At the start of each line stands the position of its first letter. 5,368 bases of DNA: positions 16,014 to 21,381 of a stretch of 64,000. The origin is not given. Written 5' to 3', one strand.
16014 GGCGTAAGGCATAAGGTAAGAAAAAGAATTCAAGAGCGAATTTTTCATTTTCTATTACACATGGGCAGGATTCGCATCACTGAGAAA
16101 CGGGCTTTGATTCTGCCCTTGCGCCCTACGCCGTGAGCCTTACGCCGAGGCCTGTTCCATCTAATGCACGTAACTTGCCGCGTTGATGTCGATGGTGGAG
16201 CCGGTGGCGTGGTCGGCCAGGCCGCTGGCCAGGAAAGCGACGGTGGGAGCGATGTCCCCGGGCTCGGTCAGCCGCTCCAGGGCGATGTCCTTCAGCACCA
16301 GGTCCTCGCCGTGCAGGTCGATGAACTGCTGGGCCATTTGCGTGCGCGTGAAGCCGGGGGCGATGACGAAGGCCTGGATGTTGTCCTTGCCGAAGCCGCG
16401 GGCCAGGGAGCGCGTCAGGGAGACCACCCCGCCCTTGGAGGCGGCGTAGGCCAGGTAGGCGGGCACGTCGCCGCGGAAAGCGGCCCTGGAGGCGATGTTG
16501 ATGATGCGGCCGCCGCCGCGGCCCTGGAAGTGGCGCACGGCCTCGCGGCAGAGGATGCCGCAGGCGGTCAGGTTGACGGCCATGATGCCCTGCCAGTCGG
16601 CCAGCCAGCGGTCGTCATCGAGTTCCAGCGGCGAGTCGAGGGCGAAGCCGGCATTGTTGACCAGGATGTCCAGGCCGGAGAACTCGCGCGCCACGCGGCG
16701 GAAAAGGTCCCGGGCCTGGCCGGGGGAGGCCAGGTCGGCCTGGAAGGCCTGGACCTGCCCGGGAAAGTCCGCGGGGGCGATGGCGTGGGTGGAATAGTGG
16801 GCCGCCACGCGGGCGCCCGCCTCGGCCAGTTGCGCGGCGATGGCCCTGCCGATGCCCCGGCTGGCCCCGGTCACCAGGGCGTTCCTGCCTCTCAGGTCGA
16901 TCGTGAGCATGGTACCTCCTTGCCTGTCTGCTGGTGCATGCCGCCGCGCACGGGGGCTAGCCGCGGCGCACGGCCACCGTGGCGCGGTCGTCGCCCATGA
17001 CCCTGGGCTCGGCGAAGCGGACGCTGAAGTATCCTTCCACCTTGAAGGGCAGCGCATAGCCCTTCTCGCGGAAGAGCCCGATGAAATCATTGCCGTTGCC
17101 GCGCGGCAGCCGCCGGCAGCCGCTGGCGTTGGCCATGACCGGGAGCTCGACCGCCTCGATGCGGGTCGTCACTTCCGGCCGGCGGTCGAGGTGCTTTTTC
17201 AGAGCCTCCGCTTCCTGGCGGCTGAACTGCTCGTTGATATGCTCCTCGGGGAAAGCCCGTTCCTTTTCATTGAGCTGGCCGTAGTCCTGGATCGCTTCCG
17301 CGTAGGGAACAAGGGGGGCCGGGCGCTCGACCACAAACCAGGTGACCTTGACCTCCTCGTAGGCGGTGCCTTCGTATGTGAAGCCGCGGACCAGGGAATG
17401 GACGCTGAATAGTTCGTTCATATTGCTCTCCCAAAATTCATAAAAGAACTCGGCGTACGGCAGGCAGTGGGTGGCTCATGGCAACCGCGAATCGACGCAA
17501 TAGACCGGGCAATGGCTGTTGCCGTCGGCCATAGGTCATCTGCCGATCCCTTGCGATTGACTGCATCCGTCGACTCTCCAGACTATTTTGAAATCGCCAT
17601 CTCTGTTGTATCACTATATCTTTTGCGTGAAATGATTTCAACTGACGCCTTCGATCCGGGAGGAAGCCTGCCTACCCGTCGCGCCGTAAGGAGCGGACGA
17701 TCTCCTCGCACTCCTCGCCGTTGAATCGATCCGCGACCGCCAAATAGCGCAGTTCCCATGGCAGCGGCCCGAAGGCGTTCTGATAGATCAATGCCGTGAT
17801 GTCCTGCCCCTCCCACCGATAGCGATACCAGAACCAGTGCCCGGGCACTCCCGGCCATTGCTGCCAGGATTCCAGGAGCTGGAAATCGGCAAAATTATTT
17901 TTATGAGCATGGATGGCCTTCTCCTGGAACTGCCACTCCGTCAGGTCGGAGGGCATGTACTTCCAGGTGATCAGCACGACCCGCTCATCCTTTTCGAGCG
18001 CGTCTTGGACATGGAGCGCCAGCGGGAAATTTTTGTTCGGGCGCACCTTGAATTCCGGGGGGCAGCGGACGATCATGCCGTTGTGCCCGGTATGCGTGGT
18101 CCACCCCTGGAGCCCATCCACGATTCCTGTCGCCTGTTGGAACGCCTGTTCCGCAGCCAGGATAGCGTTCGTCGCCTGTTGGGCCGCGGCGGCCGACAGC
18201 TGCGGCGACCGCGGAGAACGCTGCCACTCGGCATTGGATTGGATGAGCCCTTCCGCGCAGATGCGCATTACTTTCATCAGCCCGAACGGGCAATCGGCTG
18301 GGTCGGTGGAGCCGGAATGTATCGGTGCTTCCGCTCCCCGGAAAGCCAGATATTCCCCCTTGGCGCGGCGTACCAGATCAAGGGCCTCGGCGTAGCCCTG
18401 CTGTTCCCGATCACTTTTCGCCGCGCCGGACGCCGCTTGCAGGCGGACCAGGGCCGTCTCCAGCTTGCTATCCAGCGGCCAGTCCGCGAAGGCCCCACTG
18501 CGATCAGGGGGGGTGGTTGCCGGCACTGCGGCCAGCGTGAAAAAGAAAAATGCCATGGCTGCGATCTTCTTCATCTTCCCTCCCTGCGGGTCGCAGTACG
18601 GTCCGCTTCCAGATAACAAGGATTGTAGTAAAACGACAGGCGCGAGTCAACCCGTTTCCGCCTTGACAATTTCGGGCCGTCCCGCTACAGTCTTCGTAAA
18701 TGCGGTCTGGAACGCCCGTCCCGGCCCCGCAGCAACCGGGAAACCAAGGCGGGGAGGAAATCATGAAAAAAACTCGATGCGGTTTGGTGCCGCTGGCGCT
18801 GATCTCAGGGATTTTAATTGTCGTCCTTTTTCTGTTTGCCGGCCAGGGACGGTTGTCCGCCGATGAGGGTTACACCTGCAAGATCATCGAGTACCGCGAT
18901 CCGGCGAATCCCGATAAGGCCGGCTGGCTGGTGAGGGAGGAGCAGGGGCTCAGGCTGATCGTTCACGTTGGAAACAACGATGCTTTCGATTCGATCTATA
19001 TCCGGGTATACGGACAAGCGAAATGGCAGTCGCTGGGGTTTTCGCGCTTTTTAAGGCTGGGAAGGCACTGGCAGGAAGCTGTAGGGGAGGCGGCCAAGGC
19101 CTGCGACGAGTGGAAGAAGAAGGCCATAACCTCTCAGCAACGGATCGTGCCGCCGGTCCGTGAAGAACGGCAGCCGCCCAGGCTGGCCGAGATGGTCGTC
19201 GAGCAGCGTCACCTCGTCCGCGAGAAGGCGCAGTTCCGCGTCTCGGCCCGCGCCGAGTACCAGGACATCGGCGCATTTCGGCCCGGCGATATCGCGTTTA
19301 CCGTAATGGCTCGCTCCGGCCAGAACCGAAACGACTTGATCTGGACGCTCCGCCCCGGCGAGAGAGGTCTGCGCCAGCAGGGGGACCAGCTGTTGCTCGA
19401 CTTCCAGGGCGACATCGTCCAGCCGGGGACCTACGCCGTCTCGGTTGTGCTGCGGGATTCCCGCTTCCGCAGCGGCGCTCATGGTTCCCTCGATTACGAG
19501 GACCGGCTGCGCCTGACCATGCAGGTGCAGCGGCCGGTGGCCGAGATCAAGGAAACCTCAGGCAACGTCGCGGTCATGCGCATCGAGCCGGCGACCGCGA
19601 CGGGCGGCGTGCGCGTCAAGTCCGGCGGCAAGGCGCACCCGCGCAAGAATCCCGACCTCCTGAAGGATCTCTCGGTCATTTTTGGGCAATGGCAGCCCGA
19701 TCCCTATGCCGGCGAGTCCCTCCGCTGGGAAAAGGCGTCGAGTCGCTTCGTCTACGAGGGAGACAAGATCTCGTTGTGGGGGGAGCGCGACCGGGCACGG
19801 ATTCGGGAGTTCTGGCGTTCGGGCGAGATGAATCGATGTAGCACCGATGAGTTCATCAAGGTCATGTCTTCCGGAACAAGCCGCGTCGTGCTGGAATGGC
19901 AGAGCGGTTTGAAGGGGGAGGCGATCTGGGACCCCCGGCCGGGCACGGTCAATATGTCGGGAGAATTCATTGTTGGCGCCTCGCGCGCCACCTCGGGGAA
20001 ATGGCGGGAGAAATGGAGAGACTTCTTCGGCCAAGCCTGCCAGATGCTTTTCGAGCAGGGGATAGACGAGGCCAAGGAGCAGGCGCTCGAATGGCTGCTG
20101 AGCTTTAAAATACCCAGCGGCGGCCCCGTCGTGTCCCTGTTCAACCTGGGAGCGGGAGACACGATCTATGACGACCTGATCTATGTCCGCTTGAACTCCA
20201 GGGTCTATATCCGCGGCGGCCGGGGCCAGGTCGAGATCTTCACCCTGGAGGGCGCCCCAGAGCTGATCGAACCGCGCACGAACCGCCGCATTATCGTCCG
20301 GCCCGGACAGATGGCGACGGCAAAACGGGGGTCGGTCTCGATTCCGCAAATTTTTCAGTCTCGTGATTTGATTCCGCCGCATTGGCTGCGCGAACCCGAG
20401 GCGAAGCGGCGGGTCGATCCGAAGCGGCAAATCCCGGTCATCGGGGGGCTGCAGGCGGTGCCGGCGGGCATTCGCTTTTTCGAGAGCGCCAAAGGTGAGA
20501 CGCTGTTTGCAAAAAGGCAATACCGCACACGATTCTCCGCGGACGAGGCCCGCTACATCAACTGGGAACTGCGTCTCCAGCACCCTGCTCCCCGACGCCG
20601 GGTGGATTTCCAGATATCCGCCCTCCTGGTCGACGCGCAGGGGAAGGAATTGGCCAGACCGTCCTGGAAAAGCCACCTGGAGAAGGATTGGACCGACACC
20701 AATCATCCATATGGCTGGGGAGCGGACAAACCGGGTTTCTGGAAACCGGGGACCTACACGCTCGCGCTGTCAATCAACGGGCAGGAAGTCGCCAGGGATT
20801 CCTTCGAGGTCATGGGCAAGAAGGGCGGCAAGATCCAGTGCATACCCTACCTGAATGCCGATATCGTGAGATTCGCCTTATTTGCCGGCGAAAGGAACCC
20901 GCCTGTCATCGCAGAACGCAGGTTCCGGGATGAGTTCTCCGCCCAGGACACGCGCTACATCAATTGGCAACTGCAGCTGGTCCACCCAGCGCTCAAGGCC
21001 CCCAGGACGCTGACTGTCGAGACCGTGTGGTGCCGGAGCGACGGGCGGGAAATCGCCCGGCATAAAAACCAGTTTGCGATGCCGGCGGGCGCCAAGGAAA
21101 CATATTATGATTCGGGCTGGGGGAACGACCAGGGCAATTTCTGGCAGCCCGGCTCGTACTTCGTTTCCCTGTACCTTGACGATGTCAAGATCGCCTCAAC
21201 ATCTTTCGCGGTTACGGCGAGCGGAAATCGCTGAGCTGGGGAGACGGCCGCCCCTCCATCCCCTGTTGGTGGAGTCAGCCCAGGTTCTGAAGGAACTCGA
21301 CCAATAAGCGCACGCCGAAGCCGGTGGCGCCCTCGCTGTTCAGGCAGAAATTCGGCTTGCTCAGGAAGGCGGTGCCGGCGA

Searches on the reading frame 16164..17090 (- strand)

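Call 71: search_protein_families(library=pfam, proteins=[window:16164-17090:-], max_evalue=0.001)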
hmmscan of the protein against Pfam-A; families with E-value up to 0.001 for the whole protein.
window:16164-17090:- (309 aa): 3 families
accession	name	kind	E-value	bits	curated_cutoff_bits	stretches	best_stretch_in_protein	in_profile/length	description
PF13561.12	adh_short_C2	-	4.1e-47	161.2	27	1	75-302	1-231/236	Enoyl-(Acyl carrier protein) reductase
PF00106.31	adh_short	-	4.2e-44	150.8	26.6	1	70-255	2-189/195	short chain dehydrogenase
PF08659.16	KR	-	2.9e-05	24.5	22.6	1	72-158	4-100/180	KR domain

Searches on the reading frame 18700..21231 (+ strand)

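Call 92: search_protein_families(library=pfam, proteins=[window:18700-21231:+], max_evalue=0.001)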
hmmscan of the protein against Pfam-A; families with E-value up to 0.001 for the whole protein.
window:18700-21231:+ (844 aa): 1 family
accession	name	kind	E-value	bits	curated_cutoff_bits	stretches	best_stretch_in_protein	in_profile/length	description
PF22091.2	DUF6941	-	2.7e-05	24.9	27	0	772-838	54-124/125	Family of unknown function (DUF6941)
